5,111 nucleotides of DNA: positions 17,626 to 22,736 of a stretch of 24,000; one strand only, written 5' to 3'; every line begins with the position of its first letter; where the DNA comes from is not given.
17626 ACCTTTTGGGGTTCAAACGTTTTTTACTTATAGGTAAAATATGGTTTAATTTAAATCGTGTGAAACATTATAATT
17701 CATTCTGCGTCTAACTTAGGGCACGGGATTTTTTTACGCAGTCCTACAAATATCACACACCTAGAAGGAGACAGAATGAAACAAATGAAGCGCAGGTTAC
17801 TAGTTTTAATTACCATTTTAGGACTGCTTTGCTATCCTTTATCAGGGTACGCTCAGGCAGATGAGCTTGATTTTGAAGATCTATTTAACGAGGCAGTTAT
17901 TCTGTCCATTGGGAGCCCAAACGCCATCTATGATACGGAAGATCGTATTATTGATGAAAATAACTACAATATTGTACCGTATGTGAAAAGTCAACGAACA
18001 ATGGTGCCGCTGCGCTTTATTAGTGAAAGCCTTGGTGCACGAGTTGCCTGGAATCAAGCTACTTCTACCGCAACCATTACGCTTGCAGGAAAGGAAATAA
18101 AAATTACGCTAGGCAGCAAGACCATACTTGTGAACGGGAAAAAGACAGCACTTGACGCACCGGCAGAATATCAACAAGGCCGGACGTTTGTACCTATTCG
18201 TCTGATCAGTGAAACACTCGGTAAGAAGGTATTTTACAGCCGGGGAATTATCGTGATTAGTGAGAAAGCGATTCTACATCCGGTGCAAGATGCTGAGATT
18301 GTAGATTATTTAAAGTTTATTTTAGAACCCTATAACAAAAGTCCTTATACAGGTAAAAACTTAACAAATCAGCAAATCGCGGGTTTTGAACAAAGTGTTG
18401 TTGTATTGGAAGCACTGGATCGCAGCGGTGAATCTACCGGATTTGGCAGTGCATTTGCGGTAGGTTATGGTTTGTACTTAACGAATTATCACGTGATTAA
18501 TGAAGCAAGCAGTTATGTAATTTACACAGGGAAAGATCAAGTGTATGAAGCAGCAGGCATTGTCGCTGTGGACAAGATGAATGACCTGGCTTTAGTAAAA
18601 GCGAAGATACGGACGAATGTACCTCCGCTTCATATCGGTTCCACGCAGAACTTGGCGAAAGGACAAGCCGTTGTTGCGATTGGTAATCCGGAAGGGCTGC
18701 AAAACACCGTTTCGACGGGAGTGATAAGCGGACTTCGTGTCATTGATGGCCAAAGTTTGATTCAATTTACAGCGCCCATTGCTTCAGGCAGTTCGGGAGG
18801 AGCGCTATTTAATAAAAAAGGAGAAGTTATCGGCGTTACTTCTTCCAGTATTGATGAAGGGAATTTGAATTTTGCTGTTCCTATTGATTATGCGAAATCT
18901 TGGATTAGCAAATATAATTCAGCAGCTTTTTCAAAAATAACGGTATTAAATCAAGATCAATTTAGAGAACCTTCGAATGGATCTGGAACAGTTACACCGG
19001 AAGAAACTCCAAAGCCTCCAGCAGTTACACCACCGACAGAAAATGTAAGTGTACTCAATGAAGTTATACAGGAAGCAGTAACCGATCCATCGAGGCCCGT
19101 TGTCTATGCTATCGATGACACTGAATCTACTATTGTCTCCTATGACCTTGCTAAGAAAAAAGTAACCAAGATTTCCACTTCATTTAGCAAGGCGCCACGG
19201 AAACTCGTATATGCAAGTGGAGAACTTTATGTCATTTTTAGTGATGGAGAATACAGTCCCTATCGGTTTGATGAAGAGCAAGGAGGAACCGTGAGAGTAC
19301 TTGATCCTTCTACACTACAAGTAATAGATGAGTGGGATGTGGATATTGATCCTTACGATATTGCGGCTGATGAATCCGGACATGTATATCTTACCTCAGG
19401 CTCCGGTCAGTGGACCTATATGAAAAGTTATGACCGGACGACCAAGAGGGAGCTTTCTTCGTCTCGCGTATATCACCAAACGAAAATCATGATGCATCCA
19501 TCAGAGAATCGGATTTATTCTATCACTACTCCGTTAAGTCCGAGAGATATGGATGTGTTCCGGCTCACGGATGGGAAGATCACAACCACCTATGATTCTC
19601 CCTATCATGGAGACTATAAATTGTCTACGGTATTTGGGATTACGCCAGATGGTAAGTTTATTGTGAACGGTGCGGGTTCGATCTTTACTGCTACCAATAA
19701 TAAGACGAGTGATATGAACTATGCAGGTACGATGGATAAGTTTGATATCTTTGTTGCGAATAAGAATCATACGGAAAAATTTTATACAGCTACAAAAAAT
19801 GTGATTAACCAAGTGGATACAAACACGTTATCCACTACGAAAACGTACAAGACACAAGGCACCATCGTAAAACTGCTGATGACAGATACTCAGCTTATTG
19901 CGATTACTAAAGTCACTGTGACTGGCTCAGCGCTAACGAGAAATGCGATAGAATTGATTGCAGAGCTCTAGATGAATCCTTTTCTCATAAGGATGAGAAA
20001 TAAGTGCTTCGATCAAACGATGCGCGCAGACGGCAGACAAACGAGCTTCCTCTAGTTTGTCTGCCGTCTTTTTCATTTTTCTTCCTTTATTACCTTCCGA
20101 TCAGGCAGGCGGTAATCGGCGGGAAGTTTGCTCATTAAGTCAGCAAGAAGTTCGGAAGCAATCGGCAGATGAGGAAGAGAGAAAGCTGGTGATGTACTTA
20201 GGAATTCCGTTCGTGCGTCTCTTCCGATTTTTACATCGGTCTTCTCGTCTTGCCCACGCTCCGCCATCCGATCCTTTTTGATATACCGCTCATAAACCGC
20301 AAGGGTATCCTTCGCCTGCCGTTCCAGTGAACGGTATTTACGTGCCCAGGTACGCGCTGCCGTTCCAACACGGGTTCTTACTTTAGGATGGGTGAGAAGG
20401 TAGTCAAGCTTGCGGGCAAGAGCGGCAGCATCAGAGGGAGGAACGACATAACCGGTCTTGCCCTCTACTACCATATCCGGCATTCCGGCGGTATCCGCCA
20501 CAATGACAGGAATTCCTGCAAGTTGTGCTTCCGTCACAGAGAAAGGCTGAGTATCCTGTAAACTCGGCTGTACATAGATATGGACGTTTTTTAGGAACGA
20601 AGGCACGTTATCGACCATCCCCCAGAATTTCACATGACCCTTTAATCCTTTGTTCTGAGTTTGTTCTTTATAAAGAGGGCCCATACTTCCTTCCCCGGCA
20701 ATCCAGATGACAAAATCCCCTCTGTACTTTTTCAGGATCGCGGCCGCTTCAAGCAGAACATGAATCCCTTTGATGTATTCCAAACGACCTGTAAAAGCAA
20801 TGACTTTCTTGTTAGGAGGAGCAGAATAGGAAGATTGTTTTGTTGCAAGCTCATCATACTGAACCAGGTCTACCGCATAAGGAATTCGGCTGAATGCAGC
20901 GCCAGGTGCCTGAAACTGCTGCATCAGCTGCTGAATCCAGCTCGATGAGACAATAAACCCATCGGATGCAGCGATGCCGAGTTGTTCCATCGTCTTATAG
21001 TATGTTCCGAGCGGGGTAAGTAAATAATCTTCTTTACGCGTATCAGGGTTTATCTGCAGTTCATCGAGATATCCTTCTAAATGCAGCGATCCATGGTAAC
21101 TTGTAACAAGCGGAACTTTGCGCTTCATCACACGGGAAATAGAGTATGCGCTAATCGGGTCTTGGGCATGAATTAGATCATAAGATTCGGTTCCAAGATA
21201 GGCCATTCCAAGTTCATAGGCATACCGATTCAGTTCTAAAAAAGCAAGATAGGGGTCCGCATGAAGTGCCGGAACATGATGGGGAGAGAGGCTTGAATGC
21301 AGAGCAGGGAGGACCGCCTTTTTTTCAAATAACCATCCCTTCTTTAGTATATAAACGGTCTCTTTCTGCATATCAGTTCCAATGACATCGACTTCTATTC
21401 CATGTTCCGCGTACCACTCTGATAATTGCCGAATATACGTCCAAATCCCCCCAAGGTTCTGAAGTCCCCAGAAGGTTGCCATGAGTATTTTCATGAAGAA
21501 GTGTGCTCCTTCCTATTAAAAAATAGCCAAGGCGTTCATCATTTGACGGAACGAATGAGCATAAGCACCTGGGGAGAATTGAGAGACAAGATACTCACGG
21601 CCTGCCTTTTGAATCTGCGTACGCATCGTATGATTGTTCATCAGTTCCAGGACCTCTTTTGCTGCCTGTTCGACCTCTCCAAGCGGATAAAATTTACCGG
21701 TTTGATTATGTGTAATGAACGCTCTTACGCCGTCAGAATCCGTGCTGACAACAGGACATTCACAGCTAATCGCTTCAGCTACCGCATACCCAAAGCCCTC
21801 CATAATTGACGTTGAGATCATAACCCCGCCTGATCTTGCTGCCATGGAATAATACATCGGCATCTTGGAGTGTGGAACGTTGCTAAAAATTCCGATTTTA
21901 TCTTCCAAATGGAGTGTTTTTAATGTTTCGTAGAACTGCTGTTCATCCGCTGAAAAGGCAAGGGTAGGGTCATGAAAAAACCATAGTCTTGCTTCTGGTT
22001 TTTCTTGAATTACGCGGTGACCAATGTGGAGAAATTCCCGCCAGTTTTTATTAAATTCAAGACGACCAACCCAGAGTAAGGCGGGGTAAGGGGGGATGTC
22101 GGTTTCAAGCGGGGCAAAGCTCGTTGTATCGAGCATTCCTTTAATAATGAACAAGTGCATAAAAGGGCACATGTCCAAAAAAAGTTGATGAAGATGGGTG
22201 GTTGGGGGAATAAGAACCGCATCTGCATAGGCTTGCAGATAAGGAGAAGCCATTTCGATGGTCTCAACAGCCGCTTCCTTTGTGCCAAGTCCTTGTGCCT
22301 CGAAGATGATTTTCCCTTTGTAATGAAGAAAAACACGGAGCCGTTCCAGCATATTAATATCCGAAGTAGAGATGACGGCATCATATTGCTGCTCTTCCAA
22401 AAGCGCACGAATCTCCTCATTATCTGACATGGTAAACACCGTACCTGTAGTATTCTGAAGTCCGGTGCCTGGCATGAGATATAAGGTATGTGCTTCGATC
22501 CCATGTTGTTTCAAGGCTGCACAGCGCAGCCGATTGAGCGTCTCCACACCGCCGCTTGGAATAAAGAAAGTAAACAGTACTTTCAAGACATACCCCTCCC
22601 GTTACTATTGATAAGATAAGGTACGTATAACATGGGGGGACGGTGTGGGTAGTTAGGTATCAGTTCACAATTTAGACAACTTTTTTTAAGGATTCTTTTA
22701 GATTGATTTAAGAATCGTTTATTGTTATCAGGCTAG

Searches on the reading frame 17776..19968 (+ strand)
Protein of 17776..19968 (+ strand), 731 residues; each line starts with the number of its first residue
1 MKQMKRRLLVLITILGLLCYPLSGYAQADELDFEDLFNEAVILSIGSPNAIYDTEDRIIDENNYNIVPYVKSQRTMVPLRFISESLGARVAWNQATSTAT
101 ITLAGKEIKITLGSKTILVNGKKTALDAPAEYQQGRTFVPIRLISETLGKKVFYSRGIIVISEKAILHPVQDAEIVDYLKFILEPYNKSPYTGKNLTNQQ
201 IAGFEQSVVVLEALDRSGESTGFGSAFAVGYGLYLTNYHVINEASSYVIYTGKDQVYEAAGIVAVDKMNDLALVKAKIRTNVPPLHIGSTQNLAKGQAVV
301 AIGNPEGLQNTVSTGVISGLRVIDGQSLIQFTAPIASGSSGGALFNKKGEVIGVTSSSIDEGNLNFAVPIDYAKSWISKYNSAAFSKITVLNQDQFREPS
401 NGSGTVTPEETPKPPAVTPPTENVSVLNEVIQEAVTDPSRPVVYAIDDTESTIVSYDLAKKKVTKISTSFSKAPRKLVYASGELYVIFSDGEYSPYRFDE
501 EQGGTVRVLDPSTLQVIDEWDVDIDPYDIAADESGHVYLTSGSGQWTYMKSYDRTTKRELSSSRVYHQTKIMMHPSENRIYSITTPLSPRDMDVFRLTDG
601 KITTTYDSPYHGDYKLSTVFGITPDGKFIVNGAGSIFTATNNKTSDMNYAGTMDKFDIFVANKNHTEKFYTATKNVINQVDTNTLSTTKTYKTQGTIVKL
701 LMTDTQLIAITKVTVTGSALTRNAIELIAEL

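Call 43: search_protein_families(library=pfam, proteins=[window:17776-19968:+], max_evalue=0.00001)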
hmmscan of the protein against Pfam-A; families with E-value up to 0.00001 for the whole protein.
window:17776-19968:+ (731 aa): 3 families
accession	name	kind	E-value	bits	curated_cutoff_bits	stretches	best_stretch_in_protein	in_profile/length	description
PF07833.16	Cu_amine_oxidN1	-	4.8e-32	110.6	24.2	1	63-156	6-101/108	Copper amine oxidase N-terminal domain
PF13365.12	Trypsin_2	-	3.8e-27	96.2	27.6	1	224-354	1-144/144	Trypsin-like peptidase domain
PF00089.32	Trypsin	-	7.9e-11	42.6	20.6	1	223-377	26-220/220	Trypsin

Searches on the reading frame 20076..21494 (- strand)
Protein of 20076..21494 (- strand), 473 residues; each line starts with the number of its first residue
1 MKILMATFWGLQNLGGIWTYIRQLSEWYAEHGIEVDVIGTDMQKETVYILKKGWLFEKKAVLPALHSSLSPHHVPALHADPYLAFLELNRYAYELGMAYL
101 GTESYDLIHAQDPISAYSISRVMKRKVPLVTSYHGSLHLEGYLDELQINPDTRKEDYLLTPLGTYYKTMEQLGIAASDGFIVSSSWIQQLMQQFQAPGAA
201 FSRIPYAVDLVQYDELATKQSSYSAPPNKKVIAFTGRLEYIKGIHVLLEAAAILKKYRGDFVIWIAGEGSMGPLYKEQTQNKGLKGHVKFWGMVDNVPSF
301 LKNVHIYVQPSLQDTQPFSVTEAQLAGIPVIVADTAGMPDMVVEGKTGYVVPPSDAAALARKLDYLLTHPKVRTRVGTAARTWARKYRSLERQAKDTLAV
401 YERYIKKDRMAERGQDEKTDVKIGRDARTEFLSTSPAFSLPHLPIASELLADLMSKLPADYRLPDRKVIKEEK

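Call 43: search_protein_families(library=pfam, proteins=[window:20076-21494:-], max_evalue=0.00001)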
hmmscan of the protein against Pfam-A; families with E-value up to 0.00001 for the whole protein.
window:20076-21494:- (473 aa): 5 families
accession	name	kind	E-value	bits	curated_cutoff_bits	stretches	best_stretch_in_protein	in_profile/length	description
PF00534.26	Glycos_transf_1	-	7.9e-37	126.9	26.4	1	222-383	8-172/172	Glycosyl transferases group 1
PF13692.12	Glyco_trans_1_4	-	2.8e-32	112.4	27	1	230-368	2-141/142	Glycosyl transferases group 1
PF13439.12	Glyco_transf_4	-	7.9e-17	62.2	28.5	1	15-210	2-168/170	Glycosyltransferase Family 4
PF13579.12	Glyco_trans_4_4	-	2.1e-13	51.3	29.7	1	15-206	1-157/158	Glycosyl transferase 4-like domain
PF13524.12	Glyco_trans_1_2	-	4.5e-08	33.6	25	1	260-398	16-143/144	Glycosyl transferase-like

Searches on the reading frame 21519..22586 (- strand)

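Call 43: search_protein_families(library=pfam, proteins=[window:21519-22586:-], max_evalue=0.00001)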
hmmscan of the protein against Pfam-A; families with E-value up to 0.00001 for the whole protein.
window:21519-22586:- (356 aa): 3 families
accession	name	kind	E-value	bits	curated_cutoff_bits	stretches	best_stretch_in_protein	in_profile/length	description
PF00534.26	Glycos_transf_1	-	3.3e-21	76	26.4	1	168-331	16-171/172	Glycosyl transferases group 1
PF13692.12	Glyco_trans_1_4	-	3.2e-16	60.3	27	1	168-318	2-142/142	Glycosyl transferases group 1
PF20706.3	GT4-conflict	-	1.2e-06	28.2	26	0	251-314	280-335/385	Family 4 Glycosyltransferase in conflict systems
